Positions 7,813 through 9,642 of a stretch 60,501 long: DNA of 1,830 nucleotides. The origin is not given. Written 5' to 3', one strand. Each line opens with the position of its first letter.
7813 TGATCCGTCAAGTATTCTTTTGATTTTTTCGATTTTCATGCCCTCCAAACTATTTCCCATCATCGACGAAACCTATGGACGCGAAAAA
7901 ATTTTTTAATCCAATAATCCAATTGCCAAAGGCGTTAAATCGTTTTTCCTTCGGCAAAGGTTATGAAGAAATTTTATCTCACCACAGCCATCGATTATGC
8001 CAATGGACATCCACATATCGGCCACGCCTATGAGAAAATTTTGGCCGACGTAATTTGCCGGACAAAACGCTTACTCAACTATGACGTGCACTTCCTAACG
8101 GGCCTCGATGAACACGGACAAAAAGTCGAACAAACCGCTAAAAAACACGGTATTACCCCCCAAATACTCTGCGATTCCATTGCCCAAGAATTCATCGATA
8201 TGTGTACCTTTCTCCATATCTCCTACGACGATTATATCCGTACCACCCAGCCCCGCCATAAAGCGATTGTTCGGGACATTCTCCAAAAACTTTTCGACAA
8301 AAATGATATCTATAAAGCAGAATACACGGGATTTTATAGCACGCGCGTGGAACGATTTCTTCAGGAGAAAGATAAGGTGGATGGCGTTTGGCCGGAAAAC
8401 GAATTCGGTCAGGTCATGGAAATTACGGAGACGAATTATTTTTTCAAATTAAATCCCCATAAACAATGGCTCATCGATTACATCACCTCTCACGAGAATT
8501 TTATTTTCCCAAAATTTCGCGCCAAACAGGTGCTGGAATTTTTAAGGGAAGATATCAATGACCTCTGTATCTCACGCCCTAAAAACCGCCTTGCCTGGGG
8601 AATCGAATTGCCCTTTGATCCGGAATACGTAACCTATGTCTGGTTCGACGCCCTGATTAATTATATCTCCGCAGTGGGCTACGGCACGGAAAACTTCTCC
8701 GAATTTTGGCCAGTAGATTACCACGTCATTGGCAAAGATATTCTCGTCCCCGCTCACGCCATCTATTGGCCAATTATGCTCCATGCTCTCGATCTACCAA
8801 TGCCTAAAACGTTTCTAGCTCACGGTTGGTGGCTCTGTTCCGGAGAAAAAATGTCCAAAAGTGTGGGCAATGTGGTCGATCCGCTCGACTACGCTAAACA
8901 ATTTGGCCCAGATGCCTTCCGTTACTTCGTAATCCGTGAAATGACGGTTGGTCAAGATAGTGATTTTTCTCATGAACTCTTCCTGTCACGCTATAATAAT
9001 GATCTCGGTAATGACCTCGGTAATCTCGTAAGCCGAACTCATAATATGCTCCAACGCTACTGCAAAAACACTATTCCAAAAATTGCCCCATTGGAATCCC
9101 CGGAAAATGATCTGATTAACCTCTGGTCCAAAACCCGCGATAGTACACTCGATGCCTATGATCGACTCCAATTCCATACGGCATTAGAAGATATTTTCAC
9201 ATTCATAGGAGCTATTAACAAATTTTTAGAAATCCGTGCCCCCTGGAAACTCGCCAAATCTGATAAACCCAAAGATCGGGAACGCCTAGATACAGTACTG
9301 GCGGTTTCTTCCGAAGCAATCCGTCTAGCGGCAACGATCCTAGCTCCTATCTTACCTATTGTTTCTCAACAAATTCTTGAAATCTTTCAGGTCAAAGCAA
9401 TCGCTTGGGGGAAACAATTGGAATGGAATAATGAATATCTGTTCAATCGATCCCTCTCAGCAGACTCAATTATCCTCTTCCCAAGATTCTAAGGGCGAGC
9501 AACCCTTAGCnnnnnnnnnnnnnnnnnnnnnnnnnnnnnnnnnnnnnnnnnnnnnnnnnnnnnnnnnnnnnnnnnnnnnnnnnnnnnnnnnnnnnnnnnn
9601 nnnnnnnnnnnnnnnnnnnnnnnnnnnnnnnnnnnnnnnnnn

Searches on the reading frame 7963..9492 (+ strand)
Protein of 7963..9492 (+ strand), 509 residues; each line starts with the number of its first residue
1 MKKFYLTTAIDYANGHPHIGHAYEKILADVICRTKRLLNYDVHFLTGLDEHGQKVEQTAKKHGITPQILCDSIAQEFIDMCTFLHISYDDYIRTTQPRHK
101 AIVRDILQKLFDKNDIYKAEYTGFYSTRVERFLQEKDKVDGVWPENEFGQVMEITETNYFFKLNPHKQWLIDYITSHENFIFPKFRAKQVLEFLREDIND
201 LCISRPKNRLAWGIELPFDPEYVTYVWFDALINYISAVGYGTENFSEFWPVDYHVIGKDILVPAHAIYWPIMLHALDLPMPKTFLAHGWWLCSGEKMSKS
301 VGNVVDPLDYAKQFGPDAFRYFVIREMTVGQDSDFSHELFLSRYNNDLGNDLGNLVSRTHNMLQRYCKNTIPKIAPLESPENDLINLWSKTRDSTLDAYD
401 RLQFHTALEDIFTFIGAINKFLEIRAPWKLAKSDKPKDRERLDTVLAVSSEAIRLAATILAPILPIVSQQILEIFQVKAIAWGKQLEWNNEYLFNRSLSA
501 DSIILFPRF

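Call 11: search_protein_families(library=pfam, proteins=[window:7963-9492:+])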
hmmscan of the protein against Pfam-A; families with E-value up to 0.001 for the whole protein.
window:7963-9492:+ (509 aa): 6 families
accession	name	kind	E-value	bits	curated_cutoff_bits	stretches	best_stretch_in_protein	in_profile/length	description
PF09334.17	tRNA-synt_1g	-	1.6e-100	337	20.1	2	155-359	179-390/391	tRNA synthetases class I (M)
PF00133.28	tRNA-synt_1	-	5.7e-32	111.4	22.7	3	2-95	23-118/414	tRNA synthetases class I (I, L, M and V)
PF01406.26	tRNA-synt_1e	-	5.7e-17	62.5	27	2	15-121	21-126/301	tRNA synthetases class I (C) catalytic domain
PF19303.5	Anticodon_3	-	1.3e-06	28.8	23.5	1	378-487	8-113/152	Anticodon binding domain of methionyl tRNA ligase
PF08264.19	Anticodon_1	-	4e-06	27.2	25.1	1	385-475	5-93/148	Anticodon-binding domain of tRNA ligase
PF01921.24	tRNA-synt_1f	-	6e-06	25.9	27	1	251-326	235-312/360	tRNA synthetases class I (K)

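Call 13: find_encoding_contigs(protein=window:7963-9492:+, flank=10000, max_places=6)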
Protein window:7963-9492:+ (509 aa): no gene with exactly this product is on record in the collection.
